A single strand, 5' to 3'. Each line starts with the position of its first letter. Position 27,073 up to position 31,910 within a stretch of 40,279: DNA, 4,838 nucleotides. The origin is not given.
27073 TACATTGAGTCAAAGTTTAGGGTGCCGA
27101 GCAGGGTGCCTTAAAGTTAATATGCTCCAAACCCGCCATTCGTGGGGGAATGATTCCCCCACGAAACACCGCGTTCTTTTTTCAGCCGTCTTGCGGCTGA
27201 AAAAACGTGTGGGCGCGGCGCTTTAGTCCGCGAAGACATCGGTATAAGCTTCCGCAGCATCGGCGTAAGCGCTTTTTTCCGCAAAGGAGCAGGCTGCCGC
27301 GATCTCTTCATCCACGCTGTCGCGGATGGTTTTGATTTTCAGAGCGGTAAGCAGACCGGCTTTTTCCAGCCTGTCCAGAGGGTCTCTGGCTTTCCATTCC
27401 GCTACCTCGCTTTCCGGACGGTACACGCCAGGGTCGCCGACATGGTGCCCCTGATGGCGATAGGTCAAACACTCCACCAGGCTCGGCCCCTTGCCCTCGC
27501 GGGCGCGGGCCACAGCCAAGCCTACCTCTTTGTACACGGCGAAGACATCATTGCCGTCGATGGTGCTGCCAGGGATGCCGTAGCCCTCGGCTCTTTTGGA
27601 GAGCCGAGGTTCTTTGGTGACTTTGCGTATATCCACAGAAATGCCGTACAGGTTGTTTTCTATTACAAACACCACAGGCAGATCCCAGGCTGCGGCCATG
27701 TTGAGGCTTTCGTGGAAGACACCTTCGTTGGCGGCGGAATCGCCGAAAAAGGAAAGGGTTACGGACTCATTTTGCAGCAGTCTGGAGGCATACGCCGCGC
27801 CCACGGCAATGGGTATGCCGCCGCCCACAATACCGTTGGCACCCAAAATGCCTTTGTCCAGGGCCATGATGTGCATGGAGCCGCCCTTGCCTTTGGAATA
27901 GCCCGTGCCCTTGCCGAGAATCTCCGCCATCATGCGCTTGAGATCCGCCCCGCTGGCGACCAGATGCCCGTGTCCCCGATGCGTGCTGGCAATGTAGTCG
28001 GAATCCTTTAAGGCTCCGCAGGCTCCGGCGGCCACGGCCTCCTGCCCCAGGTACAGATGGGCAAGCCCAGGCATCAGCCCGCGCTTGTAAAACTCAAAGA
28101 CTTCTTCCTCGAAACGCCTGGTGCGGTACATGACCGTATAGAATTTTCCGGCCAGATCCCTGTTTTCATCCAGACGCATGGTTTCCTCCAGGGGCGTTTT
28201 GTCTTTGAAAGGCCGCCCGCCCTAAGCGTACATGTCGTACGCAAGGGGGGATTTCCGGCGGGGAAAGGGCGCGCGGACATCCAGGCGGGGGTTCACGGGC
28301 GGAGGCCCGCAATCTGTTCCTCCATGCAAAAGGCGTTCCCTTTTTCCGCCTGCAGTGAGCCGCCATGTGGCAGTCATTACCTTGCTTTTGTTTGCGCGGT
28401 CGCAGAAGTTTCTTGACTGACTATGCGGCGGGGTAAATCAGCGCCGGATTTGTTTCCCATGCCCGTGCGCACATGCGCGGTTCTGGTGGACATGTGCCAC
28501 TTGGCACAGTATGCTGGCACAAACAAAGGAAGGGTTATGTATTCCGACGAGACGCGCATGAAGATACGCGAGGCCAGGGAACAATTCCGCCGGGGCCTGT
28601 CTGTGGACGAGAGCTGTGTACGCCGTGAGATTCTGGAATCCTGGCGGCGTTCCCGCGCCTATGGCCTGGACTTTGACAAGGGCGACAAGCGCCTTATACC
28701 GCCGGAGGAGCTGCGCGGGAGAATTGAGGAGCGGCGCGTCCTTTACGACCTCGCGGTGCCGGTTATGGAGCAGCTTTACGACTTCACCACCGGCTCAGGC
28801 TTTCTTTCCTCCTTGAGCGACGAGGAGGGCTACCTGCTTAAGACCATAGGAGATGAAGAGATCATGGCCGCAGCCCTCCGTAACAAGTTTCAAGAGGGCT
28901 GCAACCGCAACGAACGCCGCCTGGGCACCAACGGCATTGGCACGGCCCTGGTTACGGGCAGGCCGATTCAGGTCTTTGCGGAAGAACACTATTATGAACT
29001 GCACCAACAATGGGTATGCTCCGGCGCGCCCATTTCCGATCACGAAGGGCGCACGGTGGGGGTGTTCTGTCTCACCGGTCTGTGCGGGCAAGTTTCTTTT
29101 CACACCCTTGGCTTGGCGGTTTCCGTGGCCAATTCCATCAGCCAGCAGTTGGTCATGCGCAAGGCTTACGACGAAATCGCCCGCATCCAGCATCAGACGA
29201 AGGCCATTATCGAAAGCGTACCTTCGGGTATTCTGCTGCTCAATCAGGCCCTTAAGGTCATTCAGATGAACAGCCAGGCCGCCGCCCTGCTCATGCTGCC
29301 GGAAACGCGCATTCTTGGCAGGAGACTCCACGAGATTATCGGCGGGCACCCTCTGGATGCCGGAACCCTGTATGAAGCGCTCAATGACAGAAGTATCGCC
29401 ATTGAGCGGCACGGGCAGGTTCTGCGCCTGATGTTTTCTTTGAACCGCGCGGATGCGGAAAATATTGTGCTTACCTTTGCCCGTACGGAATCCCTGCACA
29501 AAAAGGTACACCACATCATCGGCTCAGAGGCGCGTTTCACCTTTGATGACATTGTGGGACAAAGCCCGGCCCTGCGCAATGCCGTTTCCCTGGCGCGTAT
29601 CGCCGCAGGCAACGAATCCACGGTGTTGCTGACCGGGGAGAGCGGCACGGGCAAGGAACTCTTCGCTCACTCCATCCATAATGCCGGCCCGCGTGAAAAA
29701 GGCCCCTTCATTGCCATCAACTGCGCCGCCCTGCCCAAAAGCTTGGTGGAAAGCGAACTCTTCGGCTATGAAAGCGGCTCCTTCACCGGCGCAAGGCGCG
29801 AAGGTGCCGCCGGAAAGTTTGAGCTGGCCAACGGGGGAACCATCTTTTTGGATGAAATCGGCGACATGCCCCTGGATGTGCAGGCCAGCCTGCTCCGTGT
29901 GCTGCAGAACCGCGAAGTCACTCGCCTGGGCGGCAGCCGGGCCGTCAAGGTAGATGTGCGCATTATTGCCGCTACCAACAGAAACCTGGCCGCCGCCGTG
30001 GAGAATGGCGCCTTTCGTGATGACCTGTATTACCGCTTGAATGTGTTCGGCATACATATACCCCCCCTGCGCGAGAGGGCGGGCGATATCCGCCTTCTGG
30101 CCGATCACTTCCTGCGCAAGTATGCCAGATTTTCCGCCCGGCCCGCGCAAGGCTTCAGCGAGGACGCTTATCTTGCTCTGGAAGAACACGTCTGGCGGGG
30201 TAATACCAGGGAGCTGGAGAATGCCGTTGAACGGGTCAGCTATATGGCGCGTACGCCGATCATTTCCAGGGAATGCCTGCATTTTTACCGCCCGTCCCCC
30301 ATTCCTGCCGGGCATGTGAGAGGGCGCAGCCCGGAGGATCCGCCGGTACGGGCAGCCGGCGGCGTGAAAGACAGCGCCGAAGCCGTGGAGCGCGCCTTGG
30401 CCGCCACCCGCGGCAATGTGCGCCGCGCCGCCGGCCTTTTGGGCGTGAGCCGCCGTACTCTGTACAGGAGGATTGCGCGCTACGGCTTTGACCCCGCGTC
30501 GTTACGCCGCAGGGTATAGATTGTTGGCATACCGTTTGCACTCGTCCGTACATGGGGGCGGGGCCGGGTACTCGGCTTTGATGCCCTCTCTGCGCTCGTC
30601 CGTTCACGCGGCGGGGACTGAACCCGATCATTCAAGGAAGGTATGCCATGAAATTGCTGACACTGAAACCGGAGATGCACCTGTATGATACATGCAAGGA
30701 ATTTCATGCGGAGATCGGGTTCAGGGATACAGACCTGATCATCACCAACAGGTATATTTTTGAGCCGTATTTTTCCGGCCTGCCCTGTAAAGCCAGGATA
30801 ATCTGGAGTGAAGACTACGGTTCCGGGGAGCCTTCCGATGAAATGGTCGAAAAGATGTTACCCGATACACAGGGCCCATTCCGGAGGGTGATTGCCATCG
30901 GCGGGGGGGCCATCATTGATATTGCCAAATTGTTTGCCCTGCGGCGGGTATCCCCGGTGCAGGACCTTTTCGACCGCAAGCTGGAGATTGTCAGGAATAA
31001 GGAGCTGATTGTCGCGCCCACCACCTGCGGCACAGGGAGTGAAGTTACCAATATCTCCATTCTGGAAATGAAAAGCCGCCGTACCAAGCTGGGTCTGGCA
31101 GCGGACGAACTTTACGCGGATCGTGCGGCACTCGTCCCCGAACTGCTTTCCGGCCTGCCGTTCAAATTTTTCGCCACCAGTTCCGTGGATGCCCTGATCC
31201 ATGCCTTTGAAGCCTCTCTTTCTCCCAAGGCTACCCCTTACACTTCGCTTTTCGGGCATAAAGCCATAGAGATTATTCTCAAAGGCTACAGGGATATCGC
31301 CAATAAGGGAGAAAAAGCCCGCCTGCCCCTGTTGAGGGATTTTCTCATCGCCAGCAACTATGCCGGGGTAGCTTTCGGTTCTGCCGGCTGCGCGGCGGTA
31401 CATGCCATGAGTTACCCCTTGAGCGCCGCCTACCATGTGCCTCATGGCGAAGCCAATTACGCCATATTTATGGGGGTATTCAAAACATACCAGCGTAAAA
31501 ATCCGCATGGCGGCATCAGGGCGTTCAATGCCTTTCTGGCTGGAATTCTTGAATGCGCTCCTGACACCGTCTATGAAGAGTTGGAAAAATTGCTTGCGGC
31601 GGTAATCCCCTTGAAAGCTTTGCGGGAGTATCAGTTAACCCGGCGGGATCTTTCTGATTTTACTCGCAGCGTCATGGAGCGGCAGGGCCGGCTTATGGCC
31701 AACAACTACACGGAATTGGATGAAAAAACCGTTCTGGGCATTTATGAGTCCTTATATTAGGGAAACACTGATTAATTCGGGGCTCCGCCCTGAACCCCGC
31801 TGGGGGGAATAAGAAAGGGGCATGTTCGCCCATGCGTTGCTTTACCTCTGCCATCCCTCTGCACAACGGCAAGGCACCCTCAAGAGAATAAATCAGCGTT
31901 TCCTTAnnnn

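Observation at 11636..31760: Sigma-54/AcoR-controlled 14-gene cluster with a gene combination I cannot map to a described pathway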

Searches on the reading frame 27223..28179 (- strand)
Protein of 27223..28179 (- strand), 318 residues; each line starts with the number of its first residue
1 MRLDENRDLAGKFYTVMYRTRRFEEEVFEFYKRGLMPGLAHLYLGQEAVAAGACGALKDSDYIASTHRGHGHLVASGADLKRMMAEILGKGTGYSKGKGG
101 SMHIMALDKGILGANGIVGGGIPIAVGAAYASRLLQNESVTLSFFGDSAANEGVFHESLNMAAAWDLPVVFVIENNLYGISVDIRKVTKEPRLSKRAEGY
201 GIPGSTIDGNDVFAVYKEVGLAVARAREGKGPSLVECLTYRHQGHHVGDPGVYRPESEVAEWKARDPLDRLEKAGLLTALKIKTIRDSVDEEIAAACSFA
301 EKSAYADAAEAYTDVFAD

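Call 4: search_protein_families(library=pfam, proteins=[window:27223-28179:-])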
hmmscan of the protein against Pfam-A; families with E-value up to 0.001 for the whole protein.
window:27223-28179:- (318 aa): 4 families
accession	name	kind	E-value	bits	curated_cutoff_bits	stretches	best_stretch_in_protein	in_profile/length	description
PF00676.26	E1_dh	-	1.8e-82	277.1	22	1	17-306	3-297/300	Dehydrogenase E1 component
PF02775.26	TPP_enzyme_C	-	2.1e-06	28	21.9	1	114-237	26-151/151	Thiamine pyrophosphate enzyme, C-terminal TPP binding domain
PF00456.26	Transketolase_N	-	0.00024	20.6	22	1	110-240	106-244/334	Transketolase, thiamine diphosphate binding domain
PF13292.11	DXP_synthase_N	-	0.00058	19.7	21.2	0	121-184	116-179/274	1-deoxy-D-xylulose-5-phosphate synthase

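Call 6: search_protein_families(library=ncbifam, proteins=[window:27223-28179:-])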
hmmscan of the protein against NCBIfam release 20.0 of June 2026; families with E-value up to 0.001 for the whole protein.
window:27223-28179:- (318 aa): 10 families
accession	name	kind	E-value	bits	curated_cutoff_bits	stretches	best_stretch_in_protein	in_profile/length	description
TIGR03182.1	PDH_E1_alph_y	equivalog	2.8e-105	351.7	393.85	1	12-317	6-315/315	pyruvate dehydrogenase (acetyl-transferring) E1 component subunit alpha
TIGR03181.1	PDH_E1_alph_x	equivalog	7.6e-73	245.3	411.35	1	9-317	25-328/341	pyruvate dehydrogenase (acetyl-transferring) E1 component subunit alpha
NF004559.0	PRK05899.2-5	equivalog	5.5e-11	41.4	488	1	114-223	124-234/627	transketolase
TIGR00239.1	2oxo_dh_E1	equivalog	4.5e-07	28.2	770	1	137-302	344-519/931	2-oxoglutarate dehydrogenase E1 component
TIGR00232.1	tktlase_bact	equivalog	4e-06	25.5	682.25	1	108-240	102-242/654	transketolase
NF006914.0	PRK09404.1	equivalog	1.7e-05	23.3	764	1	136-300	338-511/919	2-oxoglutarate dehydrogenase E1 component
NF004558.0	PRK05899.2-4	equivalog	7.2e-05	21.3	788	1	110-240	106-240/651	transketolase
NF004556.0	PRK05899.2-2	equivalog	0.00015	20.1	575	1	103-239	112-244/639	transketolase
TIGR00204.1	dxs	equivalog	0.00055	18.6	465.95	0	121-188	116-183/616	1-deoxy-D-xylulose-5-phosphate synthase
NF005485.1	PRK07092.1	equivalog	0.00064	18.6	493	1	112-187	392-462/523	benzoylformate decarboxylase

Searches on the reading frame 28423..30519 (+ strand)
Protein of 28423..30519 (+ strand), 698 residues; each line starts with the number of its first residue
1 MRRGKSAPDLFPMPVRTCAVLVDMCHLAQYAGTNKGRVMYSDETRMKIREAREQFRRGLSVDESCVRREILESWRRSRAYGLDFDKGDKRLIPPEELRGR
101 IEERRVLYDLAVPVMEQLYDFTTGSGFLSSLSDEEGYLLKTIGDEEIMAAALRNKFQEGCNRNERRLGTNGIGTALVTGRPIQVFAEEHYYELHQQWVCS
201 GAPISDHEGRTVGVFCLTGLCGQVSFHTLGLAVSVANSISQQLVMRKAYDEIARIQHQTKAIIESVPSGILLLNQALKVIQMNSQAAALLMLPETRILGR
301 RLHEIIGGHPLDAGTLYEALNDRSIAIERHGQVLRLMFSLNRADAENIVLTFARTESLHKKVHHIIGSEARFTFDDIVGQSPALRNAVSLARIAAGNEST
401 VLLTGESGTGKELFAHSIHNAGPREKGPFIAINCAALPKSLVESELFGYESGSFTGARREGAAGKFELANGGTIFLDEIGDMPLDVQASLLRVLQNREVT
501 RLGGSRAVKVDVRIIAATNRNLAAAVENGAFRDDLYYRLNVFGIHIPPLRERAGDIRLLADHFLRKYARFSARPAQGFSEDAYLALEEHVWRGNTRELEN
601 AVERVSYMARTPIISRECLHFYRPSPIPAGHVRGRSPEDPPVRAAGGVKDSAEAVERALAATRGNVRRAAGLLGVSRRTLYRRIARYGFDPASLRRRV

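Call 5: search_protein_families(library=pfam, proteins=[window:28423-30519:+])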
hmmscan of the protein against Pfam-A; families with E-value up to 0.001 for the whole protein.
window:28423-30519:+ (698 aa): 13 families
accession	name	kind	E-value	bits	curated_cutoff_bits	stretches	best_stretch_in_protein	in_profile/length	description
PF00158.32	Sigma54_activat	-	1.2e-70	237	20.2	1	377-544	1-167/168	Sigma-54 interaction domain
PF14532.12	Sigma54_activ_2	-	5.3e-19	69.3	25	1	392-549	15-138/138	Sigma-54 interaction domain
PF25601.1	AAA_lid_14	-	1.5e-18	66.8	27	1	550-620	1-71/87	AAA+ ATPase lid domain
PF02954.25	HTH_8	-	2.1e-11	43.8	22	1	653-687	8-42/42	Bacterial regulatory protein, Fis family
PF01590.32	GAF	-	8.6e-09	36.5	22.4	1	132-243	27-133/133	GAF domain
PF07728.20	AAA_5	-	1.5e-08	35.2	22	1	401-521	2-124/139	AAA domain (dynein-related subfamily)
PF01078.27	Mg_chelatase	-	9.2e-07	28.9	20.3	0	454-522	90-160/207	Magnesium chelatase, subunit ChlI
PF08448.16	PAS_4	-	2.8e-06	28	23.1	0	264-309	2-47/110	PAS fold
PF07724.20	AAA_2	-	2.3e-05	24.9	27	1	398-524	3-129/166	AAA domain (Cdc48 subfamily)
PF00004.35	AAA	-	2.8e-05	25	21.2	1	401-520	1-110/131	ATPase family associated with various cellular activities (AAA)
PF13518.12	HTH_28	-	2.9e-05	24.5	25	1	653-687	4-36/52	Helix-turn-helix domain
PF13384.12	HTH_23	-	4.2e-05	23.7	24.6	1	659-687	15-41/50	Homeodomain-like domain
PF13188.13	PAS_8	-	0.00032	20.9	21.8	0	260-311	4-52/65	PAS domain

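Call 75: search_protein_families(library=ncbifam, proteins=[window:28423-30519:+], max_evalue=1e-8)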
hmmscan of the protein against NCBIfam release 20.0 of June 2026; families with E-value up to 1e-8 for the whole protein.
window:28423-30519:+ (698 aa): 26 families (the best 25 are shown)
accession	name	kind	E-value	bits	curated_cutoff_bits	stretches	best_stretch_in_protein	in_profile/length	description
NF041552.1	TF_PrdR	equivalog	9.9e-112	374.1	795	1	356-688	252-577/577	sigma-54 dependent transcriptional regulator PrdR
NF008485.2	PRK11388.1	equivalog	7.3e-111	371.5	551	1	104-692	57-640/643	dihydroxyacetone kinase operon transcriptional regulator DhaR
TIGR01817.1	nifA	equivalog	8.5e-101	338.3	528.85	1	331-623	153-442/534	nif-specific transcriptional activator NifA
TIGR02915.1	PEP_resp_reg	equivalog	1.8e-98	330.3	502.6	1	364-689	128-444/445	PEP-CTERM-box response regulator transcription factor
TIGR02329.1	propionate_PrpR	equivalog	2.5e-96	323.4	499.2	1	272-684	178-524/526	propionate catabolism operon regulatory protein PrpR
NF008469.0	PRK11361.1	equivalog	3e-95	319.6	714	1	356-693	123-460/461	acetoacetate metabolism transcriptional regulator AtoC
TIGR01818.1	ntrC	equivalog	2.7e-94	316.6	558.6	1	372-615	131-373/463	nitrogen regulation protein NR(I)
NF050807.1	TransRegFlbDCaul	equivalog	1.1e-90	304.7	750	1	376-687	119-438/454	sigma-54-dependent transcriptional regulator FlbD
NF003451.0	PRK05022.1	equivalog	2.3e-90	303.7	476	1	354-686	170-507/512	nitric oxide reductase transcriptional regulator NorR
NF038308.1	RNA_repair_RtcR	equivalog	8.2e-90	302.1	650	1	344-621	149-434/530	RNA repair transcriptional activator RtcR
NF011953.0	PRK15424.1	equivalog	1.4e-86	291.2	703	1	353-685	196-532/538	propionate catabolism operon regulatory protein PrpR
NF041906.1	V4R_TF_MobR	exception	3.6e-81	273.3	999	1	347-686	206-543/544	phenol degradation transcriptional regulator MobR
NF011695.0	PRK15115.1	equivalog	8e-81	272.1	763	1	375-694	135-443/445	two-component system response regulator GlrR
NF007689.0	PRK10365.1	equivalog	2.9e-80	270.2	760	1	368-686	135-441/441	sigma-54-dependent response regulator transcription factor ZraR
NF011958.0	PRK15429.1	equivalog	1.1e-79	268.9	830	1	373-692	377-689/692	formate hydrogenlyase transcriptional activator FlhA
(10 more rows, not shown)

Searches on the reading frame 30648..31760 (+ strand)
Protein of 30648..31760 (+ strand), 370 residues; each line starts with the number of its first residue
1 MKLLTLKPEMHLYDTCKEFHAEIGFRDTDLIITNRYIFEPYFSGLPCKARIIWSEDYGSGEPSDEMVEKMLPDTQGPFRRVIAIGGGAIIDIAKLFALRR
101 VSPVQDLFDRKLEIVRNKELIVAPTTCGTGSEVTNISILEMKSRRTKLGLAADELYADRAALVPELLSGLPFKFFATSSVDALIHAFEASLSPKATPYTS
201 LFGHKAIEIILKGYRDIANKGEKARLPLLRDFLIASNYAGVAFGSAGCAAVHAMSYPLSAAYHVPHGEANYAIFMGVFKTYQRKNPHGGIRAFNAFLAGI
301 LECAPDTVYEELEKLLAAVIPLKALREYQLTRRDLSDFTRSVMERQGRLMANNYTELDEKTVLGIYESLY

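Call 5: search_protein_families(library=pfam, proteins=[window:30648-31760:+])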
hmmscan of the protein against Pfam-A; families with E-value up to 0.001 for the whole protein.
window:30648-31760:+ (370 aa): 2 families
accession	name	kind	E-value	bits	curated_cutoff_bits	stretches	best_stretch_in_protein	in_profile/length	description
PF25137.1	ADH_Fe_C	-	6.3e-38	130.9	27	1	176-370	2-194/194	Fe-containing alcohol dehydrogenase family, C-terminal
PF00465.25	Fe-ADH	-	2.6e-19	69.9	31.3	1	40-161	42-165/168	Iron-containing alcohol dehydrogenase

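Call 75: search_protein_families(library=ncbifam, proteins=[window:30648-31760:+], max_evalue=1e-8)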
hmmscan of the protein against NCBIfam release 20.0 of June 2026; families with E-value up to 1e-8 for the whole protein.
window:30648-31760:+ (370 aa): 11 families
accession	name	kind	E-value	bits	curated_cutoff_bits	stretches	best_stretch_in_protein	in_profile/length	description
NF050025.1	SulfAcetaldRedSarD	equivalog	6.1e-32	110.9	700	1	81-368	91-383/385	sulfoacetaldehyde reductase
NF011998.0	PRK15454.1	equivalog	2.6e-30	105.4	556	1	80-277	109-306/395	ethanolamine utilization ethanol dehydrogenase EutG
NF041833.1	Fe_ADH_ErcA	equivalog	4.6e-30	105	550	1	80-368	90-380/382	alcohol dehydrogenase-like regulatory protein ErcA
TIGR03405.1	Phn_Fe-ADH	equivalog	7.7e-30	103.9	423.7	1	74-337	77-338/355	iron-containing alcohol dehydrogenase PsrA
NF010378.0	PRK13805.1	equivalog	2.8e-28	98.2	951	1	80-279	544-755/872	bifunctional acetaldehyde-CoA/alcohol dehydrogenase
TIGR02638.1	lactal_redase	equivalog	6.6e-26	91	523.15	1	81-284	90-294/379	lactaldehyde reductase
NF007911.0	PRK10624.1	equivalog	7.5e-25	87.7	537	1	81-285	91-294/382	lactaldehyde reductase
NF053866.1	CholDhdGbsBBac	equivalog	5.5e-23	81.2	550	1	81-296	98-316/392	choline dehydrogenase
NF058672.1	4HyButDHCUPNE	equivalog_domain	6.1e-21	75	500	1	80-283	87-292/378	4-hydroxybutyrate dehydrogenase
NF007363.0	PRK09860.1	equivalog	2.6e-19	69.6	581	1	80-277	91-287/383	L-threonine dehydrogenase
NF041822.1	daptide_DH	equivalog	1.7e-14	53.5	300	1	76-193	53-178/363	daptide-type RiPP biosynthesis dehydogenase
